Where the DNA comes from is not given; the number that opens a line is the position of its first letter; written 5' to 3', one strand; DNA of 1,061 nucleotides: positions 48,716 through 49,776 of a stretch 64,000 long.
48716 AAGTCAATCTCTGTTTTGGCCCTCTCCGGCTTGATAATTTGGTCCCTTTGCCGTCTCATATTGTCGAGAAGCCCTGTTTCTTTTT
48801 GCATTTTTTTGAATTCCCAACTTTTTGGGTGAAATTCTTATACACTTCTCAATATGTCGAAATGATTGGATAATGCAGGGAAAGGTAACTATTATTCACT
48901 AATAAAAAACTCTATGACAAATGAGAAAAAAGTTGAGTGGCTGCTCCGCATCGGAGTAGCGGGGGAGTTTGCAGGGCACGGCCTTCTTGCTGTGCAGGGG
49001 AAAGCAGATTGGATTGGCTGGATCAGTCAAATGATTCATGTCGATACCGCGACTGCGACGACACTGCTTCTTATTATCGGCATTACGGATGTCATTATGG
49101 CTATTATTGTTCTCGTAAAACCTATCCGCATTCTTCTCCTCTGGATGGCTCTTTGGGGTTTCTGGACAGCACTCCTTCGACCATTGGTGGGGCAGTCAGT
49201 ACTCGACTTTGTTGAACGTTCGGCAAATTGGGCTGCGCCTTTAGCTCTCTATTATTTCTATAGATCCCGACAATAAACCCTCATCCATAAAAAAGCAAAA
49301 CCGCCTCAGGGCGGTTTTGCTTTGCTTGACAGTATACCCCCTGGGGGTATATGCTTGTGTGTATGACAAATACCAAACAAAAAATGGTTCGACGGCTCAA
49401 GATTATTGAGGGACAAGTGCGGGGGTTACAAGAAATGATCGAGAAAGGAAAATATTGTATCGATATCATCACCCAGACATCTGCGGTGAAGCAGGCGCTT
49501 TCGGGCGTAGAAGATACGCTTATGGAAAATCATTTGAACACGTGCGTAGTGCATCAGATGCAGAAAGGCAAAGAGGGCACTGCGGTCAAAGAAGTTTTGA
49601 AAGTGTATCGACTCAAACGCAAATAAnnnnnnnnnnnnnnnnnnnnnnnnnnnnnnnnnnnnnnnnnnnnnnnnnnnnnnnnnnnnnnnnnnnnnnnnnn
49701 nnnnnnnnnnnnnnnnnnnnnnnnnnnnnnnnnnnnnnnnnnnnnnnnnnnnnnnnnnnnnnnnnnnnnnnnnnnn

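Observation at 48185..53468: str operon (rpsL-rpsG | fusA) interrupted by a ~5.2 kb copper-homeostasis cassette; tuf absent after fusA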

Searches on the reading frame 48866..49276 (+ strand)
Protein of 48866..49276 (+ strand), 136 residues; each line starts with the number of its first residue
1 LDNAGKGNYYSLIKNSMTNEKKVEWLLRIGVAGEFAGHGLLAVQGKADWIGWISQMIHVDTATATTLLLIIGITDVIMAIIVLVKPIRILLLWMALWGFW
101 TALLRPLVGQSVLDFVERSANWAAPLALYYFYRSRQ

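Call 3: search_protein_families(library=pfam, proteins=[window:48866-49276:+], max_evalue=0.01)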
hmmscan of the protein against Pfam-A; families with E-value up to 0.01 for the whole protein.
window:48866-49276:+ (136 aa): 0 families

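Call 23: search_protein_families(library=ncbifam, proteins=[window:48866-49276:+], max_evalue=0.01)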
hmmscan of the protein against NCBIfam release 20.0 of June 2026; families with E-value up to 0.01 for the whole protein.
window:48866-49276:+ (136 aa): 0 families

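Call 38: search_protein_families(library=pfam, proteins=[window:48914-49276:+], max_evalue=10)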
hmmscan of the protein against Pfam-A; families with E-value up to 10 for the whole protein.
window:48914-49276:+ (120 aa): 2 families
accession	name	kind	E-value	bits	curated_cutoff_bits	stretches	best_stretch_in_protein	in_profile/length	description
PF15894.10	SgrT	-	0.031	14.5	27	1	25-41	8-24/46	Inhibitor of glucose uptake transporter SgrT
PF07787.17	TMEM43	-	0.63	9.8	23.3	1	40-81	176-217/250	Transmembrane protein 43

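Call 39: find_homologous_proteins(query=window:48914-49276:+, max_evalue=0.001)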
Query window:48914-49276:+ (120 aa): 1516 proteins with E <= 0.001 among 1538 candidates; the best 120 are listed.
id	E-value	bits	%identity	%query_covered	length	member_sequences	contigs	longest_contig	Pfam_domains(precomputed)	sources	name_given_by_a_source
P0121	1.0e-71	257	100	100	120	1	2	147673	-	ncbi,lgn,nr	ncbi:MAG: hypothetical protein PHV93_01125 [Candidatus Pacebacteria bacterium]|nr:hypothetical prote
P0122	3.7e-62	226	82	100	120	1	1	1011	-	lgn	-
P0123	2.5e-61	223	83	100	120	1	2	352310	-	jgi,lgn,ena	jgi:hypothetical protein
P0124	7.7e-61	222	83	100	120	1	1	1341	-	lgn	-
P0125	1.1e-60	221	81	100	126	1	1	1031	-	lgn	-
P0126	4.8e-60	219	81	100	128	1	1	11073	-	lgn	-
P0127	1.4e-59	217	82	99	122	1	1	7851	-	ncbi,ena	-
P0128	3.0e-59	216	81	100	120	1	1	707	-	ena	-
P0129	4.9e-59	216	79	100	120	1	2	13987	-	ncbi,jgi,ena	-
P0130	4.9e-59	216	78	100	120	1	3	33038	-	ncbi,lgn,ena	-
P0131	5.3e-59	216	78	100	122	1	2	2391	-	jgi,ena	-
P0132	6.1e-59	215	76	100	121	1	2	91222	-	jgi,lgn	jgi:hypothetical protein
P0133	7.6e-59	215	80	100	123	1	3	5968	-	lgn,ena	-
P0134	1.0e-58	215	79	100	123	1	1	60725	-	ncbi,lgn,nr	ncbi:MAG: hypothetical protein HZA35_01720 [Parcubacteria group bacterium]|nr:hypothetical protein [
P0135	1.1e-58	215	81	98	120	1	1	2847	-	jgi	jgi:hypothetical protein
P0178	1.7e-56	208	77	99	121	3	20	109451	-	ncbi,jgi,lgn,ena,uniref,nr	ncbi:hypothetical protein A3G63_00625 [Candidatus Kaiserbacteria bacterium RIFCSPLOWO2_12_FULL_52_8]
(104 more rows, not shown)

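Call 40: find_encoding_contigs(protein=P0123, flank=8000, max_places=3)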
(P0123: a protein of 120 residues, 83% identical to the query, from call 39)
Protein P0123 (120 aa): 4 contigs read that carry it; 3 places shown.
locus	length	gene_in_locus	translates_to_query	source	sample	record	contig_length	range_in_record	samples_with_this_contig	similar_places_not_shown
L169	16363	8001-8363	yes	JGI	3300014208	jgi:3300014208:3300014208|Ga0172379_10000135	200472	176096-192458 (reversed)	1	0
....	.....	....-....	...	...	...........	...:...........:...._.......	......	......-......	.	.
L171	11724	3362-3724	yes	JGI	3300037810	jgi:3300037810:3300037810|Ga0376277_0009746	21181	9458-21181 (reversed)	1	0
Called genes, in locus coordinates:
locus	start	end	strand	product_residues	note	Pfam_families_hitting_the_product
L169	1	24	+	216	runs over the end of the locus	PF00849:PseudoU_synth_2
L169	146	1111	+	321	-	PF00294:PfkB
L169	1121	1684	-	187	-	PF00702:Hydrolase, PF13419:HAD_2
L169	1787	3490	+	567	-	-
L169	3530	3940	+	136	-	PF01245:Ribosomal_L19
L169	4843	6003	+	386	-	PF01266:DAO (faint), PF13450:NAD_binding_8 (weak)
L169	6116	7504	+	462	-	-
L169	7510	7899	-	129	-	-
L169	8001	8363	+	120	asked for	-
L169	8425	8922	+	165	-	PF01300:Sua5_yciO_yrdC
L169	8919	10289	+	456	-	PF01566:Nramp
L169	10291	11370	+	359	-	PF01565:FAD_binding_4, PF02873:MurB_C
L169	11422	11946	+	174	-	PF00254:FKBP_C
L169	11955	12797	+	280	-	PF04402:SIMPL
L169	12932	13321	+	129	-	PF09827:CRISPR_Cas2 (weak), PF20803:PaaX_M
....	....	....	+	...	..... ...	-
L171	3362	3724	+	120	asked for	-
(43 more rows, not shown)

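Call 41: find_encoding_contigs(protein=P0178, flank=8000, max_places=4)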
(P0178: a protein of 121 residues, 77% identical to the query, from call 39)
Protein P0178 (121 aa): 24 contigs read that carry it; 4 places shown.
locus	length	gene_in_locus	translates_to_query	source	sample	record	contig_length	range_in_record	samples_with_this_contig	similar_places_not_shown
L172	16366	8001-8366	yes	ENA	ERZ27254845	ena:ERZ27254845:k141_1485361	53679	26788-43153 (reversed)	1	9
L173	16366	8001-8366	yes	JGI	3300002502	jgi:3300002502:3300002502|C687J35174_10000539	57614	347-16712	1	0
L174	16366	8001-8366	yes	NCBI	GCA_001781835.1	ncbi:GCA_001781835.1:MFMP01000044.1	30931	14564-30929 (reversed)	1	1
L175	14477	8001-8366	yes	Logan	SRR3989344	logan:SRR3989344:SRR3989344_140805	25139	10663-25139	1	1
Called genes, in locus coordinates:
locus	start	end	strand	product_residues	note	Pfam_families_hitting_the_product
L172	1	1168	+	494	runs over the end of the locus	PF18998:Flg_new_2 (weak), PF13620:CarboxypepD_reg, PF17210:SdrD_B (weak)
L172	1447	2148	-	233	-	PF01255:Prenyltransf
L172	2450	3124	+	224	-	PF00072:Response_reg, PF00486:Trans_reg_C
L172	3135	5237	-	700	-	PF05231:MASE1, PF00512:HisKA, PF02518:HATPase_c, PF00072:Response_reg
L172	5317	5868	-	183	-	PF00578:AhpC-TSA, PF08534:Redoxin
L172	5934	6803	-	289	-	PF02557:VanY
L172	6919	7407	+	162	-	-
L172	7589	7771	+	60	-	-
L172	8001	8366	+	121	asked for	-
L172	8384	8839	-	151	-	-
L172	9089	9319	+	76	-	-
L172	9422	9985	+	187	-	PF00717:Peptidase_S24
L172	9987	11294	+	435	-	PF00817:IMS, PF11799:IMS_C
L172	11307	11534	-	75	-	-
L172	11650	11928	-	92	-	-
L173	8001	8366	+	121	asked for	-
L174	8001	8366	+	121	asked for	-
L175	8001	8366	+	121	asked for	-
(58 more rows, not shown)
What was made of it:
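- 48867..49323 (+): Independent unit: promoter-like site (48867-48895), 120-aa membrane-protein gene (48914-49276, PHV93_01125), perfect 14-bp terminator (49292-49323). Its context differs in relatives (calls 40, 41).
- The 120-aa gene sits in other contexts in relatives (calls 40, 41).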

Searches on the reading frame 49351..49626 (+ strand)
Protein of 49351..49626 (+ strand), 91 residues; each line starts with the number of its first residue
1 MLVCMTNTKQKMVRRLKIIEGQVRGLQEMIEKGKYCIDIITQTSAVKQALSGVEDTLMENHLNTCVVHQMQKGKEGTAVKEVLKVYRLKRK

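Call 3: search_protein_families(library=pfam, proteins=[window:49351-49626:+], max_evalue=0.01)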
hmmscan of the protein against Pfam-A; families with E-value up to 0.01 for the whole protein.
window:49351-49626:+ (91 aa): 1 family
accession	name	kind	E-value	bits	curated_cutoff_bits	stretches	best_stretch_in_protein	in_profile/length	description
PF02583.22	Trns_repr_metal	-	4.7e-27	94.6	22.8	1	9-85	2-75/78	Metal-sensitive transcriptional repressor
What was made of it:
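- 49363..49626 (+): csoR, Cu(I)-sensing repressor. The start codon lies 7 nt after the -10, so the mRNA is probably leaderless. Pfam Trns_repr_metal, E = 4.7e-27 (call 3).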

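Call 23: search_protein_families(library=ncbifam, proteins=[window:49363-49626:+], max_evalue=0.01)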
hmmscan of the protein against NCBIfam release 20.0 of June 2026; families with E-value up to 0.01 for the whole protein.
window:49363-49626:+ (87 aa): 3 families
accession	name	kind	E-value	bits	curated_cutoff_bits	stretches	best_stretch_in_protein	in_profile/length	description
NF052430.1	repress_RicR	exception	6.9e-22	77.9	175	1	3-76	6-79/93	copper-sensing transcriptional repressor RicR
NF011613.0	PRK15039.1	equivalog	1.4e-10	41.7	138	1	4-81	7-84/90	Ni(II)/Co(II)-binding transcriptional repressor RcnR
NF008464.0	PRK11352.1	equivalog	4.6e-08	33.4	133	1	3-80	6-84/91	formaldehyde-responsive transcriptional repressor FrmR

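Call 61: search_solved_structures(query=window:49363-49626:+, max_evalue=0.001, show_alignments=2)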
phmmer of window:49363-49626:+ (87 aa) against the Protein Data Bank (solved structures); distinct sequences matched with E-value up to 0.001: 10.
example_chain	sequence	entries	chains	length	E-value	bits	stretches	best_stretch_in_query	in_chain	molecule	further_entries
4m1p_A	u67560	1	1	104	6.5e-17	64.5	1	6-83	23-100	Copper-sensitive operon repressor (CsoR)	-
4adz_A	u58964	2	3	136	3.1e-14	55.9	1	5-71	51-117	CSOR | COPPER SENSITIVE OPERON REPRESSOR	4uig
6ahx_A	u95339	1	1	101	1.2e-11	47.7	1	5-82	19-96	Putative cytosolic protein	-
2hh7_A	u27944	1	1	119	4.2e-11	46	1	2-81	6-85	Hypothetical protein CsoR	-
5fmn_A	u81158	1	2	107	4.4e-11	45.9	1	4-70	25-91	INRS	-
7mq1_A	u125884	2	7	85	5.1e-10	42.6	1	4-76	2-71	Copper-sensing transcriptional repressor csoR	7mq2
7mq3_A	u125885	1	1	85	1.4e-09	41.2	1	4-76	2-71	Copper-sensing transcriptional repressor csoR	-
5lcy_A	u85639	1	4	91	1e-06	32.1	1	4-63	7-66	Frmr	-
3aai_A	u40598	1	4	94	1.5e-06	31.5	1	5-82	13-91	Copper homeostasis operon regulatory protein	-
5lbm_A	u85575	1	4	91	0.00016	25.1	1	4-60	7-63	Transcriptional repressor FrmR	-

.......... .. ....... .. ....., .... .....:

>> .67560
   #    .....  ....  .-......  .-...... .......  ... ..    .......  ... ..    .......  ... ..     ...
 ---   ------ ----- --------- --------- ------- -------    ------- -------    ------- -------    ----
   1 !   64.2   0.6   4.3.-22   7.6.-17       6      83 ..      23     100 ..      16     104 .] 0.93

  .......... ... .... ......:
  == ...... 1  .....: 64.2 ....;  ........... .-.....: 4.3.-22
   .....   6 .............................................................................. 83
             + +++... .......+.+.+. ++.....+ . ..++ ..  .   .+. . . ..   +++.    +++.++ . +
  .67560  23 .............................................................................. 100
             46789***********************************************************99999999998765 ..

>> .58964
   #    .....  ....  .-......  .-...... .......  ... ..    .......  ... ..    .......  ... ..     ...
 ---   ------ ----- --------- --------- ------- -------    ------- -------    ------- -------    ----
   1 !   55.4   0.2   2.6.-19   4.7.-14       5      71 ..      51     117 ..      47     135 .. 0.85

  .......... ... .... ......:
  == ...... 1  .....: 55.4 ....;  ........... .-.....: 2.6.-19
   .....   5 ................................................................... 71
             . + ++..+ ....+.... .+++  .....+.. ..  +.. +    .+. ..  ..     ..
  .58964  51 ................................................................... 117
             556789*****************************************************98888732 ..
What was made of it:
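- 49363..49626 (+): Best solved relatives are CsoR 4M1P, 4ADZ and 2HH7 (call 61).
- On CsoR/RcnR family, Cu(I)-sensing CsoR subgroup: PDB 4M1P, E = 6.5e-17; also 4ADZ and 2HH7 (call 61). They align with the YCIDI and H...C positions of Geobacillus and S. lividans CsoR (call 61).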
